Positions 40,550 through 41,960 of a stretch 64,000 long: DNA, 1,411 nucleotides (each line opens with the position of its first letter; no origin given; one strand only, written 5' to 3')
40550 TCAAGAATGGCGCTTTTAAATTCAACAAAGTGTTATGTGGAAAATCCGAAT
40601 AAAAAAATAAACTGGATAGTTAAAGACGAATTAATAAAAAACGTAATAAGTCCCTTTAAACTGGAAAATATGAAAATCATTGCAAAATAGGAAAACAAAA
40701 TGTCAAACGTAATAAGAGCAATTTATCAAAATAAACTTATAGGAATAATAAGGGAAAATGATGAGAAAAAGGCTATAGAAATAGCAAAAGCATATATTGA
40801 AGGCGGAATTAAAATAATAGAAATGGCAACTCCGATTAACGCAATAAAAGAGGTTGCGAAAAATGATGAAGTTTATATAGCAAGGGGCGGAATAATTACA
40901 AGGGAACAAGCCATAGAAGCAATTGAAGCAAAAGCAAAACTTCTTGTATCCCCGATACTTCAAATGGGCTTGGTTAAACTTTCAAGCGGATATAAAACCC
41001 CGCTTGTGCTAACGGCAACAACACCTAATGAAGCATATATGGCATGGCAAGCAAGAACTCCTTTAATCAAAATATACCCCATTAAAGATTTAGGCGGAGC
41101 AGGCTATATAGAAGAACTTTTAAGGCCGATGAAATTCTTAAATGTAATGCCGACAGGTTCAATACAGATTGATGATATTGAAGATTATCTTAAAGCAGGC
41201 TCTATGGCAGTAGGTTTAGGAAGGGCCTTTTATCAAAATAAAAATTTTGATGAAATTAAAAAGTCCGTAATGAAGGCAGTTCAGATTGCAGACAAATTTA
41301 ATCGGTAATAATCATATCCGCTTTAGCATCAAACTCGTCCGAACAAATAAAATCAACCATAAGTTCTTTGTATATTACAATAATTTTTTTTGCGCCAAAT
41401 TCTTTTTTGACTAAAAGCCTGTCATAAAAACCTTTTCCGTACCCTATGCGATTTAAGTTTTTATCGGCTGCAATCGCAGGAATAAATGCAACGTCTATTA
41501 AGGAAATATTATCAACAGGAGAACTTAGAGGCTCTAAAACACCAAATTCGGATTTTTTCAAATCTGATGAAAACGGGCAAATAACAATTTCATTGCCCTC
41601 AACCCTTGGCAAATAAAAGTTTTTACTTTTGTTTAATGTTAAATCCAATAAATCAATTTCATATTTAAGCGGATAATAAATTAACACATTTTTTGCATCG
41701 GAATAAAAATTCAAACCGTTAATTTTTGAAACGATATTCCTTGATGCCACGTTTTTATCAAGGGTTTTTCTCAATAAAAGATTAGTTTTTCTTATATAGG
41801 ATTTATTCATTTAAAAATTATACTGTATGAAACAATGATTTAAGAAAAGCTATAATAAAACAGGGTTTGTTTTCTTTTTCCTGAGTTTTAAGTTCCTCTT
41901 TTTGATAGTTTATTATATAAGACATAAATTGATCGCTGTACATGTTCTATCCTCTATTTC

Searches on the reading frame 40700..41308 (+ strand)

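Call 99: search_protein_families(library=pfam, proteins=[window:40700-41308:+], max_evalue=0.0001)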
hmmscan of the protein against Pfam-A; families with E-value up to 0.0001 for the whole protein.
window:40700-41308:+ (202 aa): 1 family
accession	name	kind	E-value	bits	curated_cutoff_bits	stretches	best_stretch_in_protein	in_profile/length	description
PF01081.25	Aldolase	-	3e-25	89.3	27.8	1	8-183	5-190/196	KDPG and KHG aldolase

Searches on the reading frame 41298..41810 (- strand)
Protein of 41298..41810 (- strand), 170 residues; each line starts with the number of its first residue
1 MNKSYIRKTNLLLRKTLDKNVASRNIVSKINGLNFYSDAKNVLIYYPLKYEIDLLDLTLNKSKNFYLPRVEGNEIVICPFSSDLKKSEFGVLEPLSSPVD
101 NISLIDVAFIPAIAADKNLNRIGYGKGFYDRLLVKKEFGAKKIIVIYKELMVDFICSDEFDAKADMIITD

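Call 99: search_protein_families(library=pfam, proteins=[window:41298-41810:-], max_evalue=0.0001)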
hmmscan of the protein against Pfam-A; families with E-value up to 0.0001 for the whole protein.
window:41298-41810:- (170 aa): 1 family
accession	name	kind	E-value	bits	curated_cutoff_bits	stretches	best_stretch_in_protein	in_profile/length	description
PF01812.26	5-FTHF_cyc-lig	-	1.6e-22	80.8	27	1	3-169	1-185/186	5-formyltetrahydrofolate cyclo-ligase family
